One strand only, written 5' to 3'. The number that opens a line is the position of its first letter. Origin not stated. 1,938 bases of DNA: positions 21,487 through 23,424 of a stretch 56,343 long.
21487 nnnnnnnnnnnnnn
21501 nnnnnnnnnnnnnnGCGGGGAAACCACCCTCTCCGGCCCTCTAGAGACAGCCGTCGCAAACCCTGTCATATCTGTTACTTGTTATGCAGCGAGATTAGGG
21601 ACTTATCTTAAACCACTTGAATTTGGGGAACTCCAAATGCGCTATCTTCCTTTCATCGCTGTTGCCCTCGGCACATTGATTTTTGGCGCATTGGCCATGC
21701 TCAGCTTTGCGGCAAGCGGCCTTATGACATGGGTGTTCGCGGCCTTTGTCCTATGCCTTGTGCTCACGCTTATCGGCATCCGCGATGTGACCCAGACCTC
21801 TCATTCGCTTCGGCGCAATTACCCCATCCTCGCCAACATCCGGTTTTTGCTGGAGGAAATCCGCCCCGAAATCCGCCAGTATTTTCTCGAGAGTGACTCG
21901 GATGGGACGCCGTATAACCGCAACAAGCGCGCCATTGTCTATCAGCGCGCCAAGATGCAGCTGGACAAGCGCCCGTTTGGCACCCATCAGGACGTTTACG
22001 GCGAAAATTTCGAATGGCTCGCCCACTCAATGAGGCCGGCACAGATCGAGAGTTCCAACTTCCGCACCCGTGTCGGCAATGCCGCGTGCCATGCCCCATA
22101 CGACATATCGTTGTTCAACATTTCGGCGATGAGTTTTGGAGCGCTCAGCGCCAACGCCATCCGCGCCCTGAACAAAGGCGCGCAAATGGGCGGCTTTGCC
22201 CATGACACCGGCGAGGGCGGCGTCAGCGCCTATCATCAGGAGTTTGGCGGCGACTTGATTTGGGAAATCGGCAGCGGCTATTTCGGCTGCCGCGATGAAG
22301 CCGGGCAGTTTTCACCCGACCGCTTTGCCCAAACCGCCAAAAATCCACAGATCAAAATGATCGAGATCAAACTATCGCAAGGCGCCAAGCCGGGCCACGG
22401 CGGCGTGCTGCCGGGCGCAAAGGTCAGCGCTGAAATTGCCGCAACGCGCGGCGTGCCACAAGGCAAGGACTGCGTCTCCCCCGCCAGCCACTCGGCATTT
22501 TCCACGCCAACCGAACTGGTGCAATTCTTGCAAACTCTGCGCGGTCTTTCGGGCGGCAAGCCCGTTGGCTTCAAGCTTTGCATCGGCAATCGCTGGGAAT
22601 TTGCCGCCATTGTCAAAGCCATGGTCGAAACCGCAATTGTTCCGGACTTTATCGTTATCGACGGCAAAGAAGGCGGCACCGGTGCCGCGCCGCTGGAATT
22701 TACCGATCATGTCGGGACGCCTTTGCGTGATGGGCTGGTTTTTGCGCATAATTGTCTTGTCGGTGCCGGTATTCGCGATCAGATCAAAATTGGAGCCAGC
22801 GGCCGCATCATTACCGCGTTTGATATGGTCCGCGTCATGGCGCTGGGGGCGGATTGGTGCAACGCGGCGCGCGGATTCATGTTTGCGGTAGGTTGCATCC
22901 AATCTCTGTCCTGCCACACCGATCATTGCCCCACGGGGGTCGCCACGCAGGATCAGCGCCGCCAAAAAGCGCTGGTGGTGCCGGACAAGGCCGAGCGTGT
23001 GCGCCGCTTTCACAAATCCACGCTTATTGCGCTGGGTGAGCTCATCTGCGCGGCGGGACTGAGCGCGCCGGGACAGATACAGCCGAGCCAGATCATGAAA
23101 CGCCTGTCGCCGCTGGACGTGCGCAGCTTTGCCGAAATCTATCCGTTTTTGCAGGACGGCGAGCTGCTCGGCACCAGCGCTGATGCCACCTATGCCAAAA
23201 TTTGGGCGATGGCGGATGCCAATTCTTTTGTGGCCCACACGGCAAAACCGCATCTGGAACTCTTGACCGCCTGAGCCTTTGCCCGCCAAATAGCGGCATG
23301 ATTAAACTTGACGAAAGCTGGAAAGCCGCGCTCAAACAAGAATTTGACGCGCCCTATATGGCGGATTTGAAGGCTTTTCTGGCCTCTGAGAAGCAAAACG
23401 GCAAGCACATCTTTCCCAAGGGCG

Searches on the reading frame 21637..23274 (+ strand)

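Call 34: search_protein_families(library=pfam, proteins=[window:21637-23274:+], max_evalue=0.00001)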
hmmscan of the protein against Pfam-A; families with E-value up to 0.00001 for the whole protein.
window:21637-23274:+ (545 aa): 1 family
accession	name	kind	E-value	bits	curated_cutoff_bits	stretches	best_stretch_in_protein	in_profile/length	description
PF01645.23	Glu_synthase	-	1.2e-84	285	20.4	1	156-474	64-367/369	Conserved region in glutamate synthase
